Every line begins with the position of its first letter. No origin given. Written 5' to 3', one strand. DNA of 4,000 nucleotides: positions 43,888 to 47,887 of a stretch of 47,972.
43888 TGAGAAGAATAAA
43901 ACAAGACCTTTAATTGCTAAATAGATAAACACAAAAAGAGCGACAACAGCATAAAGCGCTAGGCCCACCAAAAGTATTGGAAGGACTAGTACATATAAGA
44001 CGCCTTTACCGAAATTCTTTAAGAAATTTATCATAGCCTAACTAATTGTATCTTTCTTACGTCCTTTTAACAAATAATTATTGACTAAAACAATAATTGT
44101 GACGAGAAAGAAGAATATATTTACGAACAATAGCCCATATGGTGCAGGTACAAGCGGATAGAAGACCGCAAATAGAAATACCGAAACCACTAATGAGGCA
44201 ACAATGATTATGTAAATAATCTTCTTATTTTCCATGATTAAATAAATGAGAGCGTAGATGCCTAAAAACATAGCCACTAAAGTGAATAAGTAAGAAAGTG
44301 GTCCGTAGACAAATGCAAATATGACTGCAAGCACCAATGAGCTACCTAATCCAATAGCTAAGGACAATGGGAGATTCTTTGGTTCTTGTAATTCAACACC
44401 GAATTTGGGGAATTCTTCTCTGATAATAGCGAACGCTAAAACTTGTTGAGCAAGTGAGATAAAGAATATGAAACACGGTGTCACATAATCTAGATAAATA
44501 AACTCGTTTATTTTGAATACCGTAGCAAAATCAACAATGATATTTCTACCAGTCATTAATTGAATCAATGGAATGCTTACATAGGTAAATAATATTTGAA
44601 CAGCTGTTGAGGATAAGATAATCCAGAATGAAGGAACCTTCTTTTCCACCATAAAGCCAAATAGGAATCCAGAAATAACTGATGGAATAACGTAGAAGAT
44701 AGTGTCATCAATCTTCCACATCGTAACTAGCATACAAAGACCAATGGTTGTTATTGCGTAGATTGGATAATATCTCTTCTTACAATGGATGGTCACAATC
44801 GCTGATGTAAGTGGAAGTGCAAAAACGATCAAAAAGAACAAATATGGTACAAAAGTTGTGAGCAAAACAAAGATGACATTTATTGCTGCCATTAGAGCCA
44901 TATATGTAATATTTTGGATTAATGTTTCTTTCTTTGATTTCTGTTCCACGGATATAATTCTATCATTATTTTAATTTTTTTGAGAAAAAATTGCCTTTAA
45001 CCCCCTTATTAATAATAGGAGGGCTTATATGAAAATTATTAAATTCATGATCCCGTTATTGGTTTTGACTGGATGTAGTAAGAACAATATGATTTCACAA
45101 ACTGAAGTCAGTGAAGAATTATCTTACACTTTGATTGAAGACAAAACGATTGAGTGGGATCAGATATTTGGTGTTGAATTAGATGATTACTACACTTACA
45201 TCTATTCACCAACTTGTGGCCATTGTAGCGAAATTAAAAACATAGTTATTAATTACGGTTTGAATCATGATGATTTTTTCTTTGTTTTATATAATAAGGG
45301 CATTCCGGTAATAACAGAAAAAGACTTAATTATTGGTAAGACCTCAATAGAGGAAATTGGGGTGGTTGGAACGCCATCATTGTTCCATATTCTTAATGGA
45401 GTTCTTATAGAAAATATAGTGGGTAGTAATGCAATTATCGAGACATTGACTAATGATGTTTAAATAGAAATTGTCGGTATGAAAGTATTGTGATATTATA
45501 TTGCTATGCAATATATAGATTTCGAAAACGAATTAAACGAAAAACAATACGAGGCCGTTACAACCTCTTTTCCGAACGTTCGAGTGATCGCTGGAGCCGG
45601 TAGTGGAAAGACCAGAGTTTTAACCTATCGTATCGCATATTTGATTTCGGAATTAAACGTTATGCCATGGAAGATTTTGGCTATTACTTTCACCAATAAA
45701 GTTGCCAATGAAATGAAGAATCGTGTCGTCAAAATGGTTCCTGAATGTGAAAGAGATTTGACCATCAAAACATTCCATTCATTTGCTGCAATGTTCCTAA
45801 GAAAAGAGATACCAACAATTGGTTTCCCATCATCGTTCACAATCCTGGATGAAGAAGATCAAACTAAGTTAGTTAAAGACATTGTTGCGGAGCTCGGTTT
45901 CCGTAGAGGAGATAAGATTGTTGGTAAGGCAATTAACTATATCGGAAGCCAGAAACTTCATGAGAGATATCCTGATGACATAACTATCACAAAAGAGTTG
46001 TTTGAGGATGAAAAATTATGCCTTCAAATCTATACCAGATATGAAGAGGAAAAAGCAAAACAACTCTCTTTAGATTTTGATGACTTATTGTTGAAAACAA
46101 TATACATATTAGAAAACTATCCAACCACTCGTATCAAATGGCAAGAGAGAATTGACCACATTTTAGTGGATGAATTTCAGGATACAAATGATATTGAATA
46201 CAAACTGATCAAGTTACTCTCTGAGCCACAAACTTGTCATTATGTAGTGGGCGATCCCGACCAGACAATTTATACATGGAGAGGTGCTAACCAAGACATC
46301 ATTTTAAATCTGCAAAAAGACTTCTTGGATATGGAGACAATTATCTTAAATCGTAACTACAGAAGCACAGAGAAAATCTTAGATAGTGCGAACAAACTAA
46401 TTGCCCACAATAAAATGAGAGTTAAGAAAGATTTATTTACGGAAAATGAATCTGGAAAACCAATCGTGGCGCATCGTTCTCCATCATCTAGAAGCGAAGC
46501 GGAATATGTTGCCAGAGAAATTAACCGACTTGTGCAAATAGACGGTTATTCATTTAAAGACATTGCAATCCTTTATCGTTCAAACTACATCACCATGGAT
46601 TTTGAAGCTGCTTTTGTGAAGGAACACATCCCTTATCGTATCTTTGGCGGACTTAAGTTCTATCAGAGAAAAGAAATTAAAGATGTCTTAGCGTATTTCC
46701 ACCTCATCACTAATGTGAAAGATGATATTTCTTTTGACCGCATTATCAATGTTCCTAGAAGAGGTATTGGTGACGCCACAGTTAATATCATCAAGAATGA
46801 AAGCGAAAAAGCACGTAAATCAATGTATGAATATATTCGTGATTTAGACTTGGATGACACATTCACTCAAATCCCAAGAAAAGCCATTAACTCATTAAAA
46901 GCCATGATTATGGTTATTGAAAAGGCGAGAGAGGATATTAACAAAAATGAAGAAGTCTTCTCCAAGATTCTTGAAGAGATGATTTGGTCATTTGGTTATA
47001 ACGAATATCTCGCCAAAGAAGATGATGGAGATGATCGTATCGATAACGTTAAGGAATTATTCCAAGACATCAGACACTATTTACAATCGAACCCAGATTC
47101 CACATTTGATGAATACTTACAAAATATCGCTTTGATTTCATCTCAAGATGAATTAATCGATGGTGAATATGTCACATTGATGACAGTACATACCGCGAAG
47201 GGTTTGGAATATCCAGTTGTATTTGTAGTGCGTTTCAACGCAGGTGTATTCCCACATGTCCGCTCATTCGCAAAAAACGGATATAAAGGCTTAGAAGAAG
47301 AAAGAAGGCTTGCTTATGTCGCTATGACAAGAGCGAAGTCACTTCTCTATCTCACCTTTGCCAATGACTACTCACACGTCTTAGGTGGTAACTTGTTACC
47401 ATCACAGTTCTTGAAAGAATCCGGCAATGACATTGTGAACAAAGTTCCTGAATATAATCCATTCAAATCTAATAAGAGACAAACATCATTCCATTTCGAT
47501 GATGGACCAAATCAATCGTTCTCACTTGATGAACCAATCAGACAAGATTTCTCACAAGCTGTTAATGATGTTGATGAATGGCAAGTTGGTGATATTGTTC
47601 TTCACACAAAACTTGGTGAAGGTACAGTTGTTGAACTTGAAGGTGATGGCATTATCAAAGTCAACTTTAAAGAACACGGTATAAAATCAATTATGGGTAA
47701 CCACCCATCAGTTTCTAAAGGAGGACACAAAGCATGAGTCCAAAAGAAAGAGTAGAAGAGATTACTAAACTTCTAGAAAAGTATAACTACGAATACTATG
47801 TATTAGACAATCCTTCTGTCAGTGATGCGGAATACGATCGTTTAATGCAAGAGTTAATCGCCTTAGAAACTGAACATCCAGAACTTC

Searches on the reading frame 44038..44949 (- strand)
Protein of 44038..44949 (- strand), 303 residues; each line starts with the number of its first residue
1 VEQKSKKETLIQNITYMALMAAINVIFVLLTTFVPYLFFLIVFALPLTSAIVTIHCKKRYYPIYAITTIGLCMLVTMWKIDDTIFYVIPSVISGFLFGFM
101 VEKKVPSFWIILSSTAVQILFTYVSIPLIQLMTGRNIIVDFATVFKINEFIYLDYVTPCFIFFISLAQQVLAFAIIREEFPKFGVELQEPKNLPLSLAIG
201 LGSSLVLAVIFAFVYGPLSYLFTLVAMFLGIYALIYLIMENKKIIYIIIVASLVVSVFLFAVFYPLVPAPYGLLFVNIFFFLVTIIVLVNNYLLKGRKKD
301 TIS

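Call 21: search_protein_families(library=pfam, proteins=[window:44038-44949:-], max_evalue=0.001)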
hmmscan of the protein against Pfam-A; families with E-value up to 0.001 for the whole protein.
window:44038-44949:- (303 aa): 1 family
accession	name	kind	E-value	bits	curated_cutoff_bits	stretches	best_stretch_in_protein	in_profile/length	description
PF09991.14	DUF2232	-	5.8e-07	29.4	27.8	1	22-145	1-122/290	Predicted membrane protein (DUF2232)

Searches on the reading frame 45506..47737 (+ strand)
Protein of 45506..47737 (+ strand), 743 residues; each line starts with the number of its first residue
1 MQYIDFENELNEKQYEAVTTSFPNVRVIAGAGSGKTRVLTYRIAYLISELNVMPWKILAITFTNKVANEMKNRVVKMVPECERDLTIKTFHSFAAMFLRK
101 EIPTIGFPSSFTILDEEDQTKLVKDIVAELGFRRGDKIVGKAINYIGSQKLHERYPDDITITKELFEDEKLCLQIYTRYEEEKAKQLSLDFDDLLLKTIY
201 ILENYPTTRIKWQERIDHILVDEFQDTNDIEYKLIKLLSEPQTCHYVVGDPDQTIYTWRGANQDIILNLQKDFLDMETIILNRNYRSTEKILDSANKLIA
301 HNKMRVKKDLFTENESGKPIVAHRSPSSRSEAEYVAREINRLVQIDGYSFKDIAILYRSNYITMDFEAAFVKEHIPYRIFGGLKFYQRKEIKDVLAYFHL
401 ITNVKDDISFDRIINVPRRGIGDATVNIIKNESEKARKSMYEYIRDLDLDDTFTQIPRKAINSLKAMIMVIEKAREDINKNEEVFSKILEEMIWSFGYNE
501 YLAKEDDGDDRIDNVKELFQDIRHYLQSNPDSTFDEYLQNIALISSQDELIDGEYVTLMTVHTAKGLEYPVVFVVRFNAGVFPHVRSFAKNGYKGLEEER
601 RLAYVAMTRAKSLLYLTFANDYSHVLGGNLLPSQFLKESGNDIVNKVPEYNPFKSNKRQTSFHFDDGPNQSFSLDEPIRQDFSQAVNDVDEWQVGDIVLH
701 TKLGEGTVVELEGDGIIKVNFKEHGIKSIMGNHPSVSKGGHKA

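Call 21: search_protein_families(library=pfam, proteins=[window:45506-47737:+], max_evalue=0.001)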
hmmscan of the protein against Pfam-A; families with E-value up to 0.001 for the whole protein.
window:45506-47737:+ (743 aa): 7 families
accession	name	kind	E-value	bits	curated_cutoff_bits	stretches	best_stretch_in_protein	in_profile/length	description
PF13361.12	UvrD_C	-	1.4e-76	258.7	25.6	1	279-620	1-349/350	UvrD-like helicase C-terminal domain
PF00580.27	UvrD-helicase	-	3e-75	253.8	23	1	10-273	1-270/271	UvrD/REP helicase N-terminal domain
PF13245.12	AAA_19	-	2.8e-21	76.5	25.1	1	14-257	1-132/134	AAA domain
PF13538.12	UvrD_C_2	-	4.6e-10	39.6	27.4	1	556-577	2-23/52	UvrD-like helicase C-terminal domain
PF21196.3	PcrA_UvrD_tudor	-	1.1e-06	28.8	23.9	1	694-731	1-41/48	PcrA/UvrD tudor domain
PF01443.25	Viral_helicase1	-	1.3e-06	28.8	21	0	525-615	144-225/228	Viral superfamily 1 RNA helicase core domain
PF13087.12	AAA_12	-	3.4e-05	23.9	27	0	553-616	136-190/195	AAA domain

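Call 64: find_encoding_contigs(protein=window:45506-47737:+, flank=10000, max_places=1)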
Protein window:45506-47737:+ (743 aa): 4 contigs read that carry it; 1 place shown.
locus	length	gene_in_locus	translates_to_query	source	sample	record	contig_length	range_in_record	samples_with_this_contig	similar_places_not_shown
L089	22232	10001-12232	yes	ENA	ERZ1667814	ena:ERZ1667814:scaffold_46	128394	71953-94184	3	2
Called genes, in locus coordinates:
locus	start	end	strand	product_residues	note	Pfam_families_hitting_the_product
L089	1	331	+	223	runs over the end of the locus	PF03167:UDG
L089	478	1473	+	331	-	PF09515:Thia_YuaJ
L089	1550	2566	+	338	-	-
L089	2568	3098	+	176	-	PF04167:DUF402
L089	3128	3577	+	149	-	PF02367:TsaE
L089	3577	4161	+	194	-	PF00814:TsaD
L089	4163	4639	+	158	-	PF13527:Acetyltransf_9 (faint), PF00583:Acetyltransf_1, PF13673:Acetyltransf_10, PF13508:Acetyltransf_7, PF08445:FR47 (weak)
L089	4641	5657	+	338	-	PF00814:TsaD, PF22521:HypF_C_2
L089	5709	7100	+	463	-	PF01336:tRNA_anti-codon, PF00152:tRNA-synt_2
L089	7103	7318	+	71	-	-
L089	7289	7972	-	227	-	-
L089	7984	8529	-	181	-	-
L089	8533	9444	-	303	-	PF09991:DUF2232 (weak)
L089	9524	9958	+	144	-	-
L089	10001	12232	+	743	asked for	PF00580:UvrD-helicase, PF13245:AAA_19, PF01443:Viral_helicase1 (faint), PF13361:UvrD_C, PF13538:UvrD_C_2, PF21196:PcrA_UvrD_tudor (weak)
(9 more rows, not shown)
